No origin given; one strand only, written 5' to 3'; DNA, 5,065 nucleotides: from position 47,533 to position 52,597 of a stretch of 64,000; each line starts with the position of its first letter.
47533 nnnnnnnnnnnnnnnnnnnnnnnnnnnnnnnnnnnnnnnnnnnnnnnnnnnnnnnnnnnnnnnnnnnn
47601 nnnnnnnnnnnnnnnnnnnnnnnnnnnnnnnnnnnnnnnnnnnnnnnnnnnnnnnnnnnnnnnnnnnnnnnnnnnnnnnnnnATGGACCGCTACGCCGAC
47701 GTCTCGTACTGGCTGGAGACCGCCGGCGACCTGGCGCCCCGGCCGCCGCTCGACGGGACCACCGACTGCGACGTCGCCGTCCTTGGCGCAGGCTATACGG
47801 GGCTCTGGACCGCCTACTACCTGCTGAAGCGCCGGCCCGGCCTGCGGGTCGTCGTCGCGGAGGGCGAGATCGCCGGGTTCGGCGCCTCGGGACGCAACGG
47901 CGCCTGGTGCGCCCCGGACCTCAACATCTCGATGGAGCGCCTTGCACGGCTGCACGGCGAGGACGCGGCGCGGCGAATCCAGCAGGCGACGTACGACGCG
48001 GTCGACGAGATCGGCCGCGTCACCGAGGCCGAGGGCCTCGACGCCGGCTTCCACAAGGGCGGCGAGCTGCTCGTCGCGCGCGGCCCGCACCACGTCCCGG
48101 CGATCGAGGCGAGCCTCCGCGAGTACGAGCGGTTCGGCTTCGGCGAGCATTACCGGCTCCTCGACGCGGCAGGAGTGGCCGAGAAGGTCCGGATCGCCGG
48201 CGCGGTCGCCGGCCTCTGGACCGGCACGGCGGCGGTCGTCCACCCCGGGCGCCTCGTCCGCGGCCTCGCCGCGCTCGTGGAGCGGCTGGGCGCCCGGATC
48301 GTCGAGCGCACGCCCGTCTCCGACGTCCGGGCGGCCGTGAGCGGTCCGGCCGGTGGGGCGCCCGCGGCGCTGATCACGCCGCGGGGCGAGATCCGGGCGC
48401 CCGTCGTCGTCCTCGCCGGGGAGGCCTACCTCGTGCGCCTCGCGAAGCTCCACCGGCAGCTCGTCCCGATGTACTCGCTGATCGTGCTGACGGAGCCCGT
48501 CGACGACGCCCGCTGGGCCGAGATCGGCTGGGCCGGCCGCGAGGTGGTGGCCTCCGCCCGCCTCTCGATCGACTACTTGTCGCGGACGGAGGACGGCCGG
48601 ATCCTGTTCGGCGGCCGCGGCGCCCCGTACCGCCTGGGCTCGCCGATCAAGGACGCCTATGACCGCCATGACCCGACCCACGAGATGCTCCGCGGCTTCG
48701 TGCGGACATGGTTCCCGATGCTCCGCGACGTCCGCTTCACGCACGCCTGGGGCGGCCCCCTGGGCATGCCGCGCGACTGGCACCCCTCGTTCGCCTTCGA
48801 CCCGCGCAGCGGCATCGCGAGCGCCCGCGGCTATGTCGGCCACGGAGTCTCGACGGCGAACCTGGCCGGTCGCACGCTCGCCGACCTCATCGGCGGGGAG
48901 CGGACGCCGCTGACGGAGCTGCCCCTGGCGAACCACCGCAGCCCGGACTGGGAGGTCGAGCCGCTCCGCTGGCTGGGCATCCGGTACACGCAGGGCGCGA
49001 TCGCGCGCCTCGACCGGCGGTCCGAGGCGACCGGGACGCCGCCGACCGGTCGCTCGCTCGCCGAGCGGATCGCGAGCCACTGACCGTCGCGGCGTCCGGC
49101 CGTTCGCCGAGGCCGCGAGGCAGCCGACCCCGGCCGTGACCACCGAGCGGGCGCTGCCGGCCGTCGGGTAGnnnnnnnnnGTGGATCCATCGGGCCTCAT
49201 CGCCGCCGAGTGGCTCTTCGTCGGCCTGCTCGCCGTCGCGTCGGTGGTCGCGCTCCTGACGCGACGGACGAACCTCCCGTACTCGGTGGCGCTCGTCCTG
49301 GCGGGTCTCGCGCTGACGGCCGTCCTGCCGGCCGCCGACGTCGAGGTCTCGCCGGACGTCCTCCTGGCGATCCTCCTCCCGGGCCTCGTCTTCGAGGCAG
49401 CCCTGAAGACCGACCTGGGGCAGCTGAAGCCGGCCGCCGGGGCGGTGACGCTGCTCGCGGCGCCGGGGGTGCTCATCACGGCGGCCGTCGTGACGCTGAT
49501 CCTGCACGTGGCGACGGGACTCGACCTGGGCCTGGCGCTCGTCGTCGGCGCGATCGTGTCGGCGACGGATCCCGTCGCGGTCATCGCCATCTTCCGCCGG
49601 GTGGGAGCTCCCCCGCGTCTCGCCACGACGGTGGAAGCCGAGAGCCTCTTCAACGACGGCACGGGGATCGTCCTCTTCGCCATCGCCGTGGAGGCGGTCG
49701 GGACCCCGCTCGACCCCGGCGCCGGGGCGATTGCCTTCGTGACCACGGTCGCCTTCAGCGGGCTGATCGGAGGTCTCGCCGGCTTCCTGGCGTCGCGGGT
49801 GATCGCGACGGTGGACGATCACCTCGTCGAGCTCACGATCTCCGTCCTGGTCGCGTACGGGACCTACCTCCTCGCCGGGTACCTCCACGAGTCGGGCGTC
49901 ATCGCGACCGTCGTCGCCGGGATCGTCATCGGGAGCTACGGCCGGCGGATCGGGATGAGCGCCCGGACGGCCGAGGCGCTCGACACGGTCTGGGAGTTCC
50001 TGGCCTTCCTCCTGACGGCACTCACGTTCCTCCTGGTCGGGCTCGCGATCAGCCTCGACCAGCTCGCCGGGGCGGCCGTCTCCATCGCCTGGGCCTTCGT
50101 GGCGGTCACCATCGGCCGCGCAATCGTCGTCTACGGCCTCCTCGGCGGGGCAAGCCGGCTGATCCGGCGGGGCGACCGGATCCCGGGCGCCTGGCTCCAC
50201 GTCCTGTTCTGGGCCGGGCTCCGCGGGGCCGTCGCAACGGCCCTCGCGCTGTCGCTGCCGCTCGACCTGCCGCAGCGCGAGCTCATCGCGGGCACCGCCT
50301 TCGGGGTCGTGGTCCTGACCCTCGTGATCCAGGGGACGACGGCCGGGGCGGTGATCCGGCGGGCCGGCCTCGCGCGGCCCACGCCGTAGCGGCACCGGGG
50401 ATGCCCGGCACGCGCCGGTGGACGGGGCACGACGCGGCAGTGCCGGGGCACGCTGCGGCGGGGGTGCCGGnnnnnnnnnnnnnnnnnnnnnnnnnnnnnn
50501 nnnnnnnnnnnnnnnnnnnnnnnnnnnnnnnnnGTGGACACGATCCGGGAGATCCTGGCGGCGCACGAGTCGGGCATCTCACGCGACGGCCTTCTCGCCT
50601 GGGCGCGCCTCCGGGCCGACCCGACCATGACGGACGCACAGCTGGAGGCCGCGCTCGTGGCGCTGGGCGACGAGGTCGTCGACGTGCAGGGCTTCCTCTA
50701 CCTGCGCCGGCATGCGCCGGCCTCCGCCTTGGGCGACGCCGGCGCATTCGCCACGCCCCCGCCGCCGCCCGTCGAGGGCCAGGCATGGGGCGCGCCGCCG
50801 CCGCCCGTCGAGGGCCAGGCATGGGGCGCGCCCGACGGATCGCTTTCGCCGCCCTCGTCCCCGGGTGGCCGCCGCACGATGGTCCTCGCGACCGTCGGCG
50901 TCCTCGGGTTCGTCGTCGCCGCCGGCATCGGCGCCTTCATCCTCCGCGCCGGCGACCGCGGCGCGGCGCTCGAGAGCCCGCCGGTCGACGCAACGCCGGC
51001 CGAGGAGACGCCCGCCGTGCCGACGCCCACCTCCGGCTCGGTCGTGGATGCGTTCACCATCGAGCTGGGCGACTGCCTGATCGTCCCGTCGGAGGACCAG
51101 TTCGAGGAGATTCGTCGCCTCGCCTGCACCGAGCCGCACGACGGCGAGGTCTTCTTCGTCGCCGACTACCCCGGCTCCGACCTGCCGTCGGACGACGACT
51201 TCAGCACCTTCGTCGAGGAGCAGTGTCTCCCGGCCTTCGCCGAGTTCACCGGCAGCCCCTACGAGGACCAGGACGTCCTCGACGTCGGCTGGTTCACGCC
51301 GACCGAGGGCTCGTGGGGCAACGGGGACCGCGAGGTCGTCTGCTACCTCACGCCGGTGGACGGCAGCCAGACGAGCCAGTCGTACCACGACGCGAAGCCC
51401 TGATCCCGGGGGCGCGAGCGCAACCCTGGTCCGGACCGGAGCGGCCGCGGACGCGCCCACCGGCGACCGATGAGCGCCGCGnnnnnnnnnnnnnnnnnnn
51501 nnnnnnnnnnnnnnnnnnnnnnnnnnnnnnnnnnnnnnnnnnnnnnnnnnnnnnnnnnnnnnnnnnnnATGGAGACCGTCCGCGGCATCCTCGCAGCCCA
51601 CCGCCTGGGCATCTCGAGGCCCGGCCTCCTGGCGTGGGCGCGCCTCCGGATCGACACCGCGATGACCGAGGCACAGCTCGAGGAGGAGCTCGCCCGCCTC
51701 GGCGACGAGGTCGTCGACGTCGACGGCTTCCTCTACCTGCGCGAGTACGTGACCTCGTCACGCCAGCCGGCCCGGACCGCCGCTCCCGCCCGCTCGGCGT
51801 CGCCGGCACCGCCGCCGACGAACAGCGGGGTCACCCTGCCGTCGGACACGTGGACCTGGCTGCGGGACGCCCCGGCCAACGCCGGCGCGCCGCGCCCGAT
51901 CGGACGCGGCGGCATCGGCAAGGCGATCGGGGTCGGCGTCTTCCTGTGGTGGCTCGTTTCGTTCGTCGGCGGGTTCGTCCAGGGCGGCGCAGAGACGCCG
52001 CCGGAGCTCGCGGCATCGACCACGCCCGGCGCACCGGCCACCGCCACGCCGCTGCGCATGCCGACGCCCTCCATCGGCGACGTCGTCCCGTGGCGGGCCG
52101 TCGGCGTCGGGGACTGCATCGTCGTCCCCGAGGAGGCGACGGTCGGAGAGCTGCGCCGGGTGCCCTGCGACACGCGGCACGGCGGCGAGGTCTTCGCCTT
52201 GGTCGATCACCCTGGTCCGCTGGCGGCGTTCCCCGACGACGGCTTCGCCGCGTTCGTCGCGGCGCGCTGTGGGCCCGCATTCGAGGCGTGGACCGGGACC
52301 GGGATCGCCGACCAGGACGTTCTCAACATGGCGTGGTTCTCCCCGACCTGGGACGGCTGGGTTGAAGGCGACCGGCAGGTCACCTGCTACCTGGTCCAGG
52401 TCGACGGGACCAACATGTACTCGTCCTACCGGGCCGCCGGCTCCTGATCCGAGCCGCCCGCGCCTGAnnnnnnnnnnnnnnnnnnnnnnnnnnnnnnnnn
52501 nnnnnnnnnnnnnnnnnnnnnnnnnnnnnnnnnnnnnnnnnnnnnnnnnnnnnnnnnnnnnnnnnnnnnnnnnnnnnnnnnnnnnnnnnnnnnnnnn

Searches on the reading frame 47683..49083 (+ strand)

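Call 8: search_protein_families(library=pfam, proteins=[window:47683-49083:+])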
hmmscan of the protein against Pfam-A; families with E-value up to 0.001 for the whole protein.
window:47683-49083:+ (466 aa): 2 families
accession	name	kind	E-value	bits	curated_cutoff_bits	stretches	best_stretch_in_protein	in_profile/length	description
PF01266.30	DAO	-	5.1e-55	187.9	27.9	1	30-402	1-353/353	FAD dependent oxidoreductase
PF01946.23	Thi4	-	8.4e-06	25.6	26.2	1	27-70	16-58/235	Thi4 family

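Call 60: search_protein_families(library=ncbifam, proteins=[window:47683-49083:+], max_evalue=0.00001)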
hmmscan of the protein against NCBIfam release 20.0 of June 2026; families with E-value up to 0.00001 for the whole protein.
window:47683-49083:+ (466 aa): 7 families
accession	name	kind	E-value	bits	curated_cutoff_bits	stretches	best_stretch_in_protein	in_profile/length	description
TIGR03329.1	Phn_aa_oxid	hypoth_equivalog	1.2e-70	238.6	632.8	1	8-452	1-439/460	putative aminophosphonate oxidoreductase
NF050086.1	pipecolate_AmaA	exception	9.2e-35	120.1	600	1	9-419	6-396/425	L-pipecolate oxidase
TIGR02352.1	thiamin_ThiO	equivalog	1.7e-11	43.8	250.8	1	31-405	1-349/351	glycine oxidase ThiO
NF002480.1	PRK01747.1-1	equivalog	1.7e-11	43.2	540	1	26-258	246-460/645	bifunctional tRNA (5-methylaminomethyl-2-thiouridine)(34)-methyltransferase MnmC2/FAD-dependent 5-carboxymethylaminomethyl-2-thiouridine(34)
TIGR03197.1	MnmC_Cterm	equivalog_domain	4.5e-11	42.5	174.2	1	30-256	1-209/400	FAD-dependent 5-carboxymethylaminomethyl-2-thiouridine(34) oxidoreductase MnmC1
TIGR01373.1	soxB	subfamily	4.5e-11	42.2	529.45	0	175-405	169-384/407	sarcosine oxidase subunit beta family protein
TIGR01377.1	soxA_mon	subfamily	5.2e-08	32.1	479.65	0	165-218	118-174/381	amino oxidase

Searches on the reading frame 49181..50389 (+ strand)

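Call 8: search_protein_families(library=pfam, proteins=[window:49181-50389:+])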
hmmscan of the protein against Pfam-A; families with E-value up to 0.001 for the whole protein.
window:49181-50389:+ (402 aa): 1 family
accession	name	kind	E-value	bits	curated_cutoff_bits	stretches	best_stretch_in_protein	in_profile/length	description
PF00999.27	Na_H_Exchanger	-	1.1e-60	206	26.2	1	18-392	2-373/375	Sodium/hydrogen exchanger, transmembrane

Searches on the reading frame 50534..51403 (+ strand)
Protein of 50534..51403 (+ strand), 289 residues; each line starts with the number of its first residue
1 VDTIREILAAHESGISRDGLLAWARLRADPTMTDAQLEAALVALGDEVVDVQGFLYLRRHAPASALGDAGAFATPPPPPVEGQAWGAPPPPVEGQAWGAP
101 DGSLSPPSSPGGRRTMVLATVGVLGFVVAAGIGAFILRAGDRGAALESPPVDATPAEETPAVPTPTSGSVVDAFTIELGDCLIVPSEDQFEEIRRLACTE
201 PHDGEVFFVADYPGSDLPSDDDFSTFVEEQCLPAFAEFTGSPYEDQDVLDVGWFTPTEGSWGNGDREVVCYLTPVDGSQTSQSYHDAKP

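Call 8: search_protein_families(library=pfam, proteins=[window:50534-51403:+])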
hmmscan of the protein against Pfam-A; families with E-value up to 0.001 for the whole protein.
window:50534-51403:+ (289 aa): 1 family
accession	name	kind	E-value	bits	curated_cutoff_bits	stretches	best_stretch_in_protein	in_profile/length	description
PF13845.11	Septum_form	-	7.2e-12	45.8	25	1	177-270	130-227/227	Septum formation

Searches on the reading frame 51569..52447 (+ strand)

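Call 8: search_protein_families(library=pfam, proteins=[window:51569-52447:+])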
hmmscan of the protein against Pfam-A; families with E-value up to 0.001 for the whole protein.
window:51569-52447:+ (292 aa): 1 family
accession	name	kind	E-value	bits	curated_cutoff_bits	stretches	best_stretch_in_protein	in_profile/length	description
PF13845.11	Septum_form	-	3.2e-08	33.8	25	1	181-282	2-111/227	Septum formation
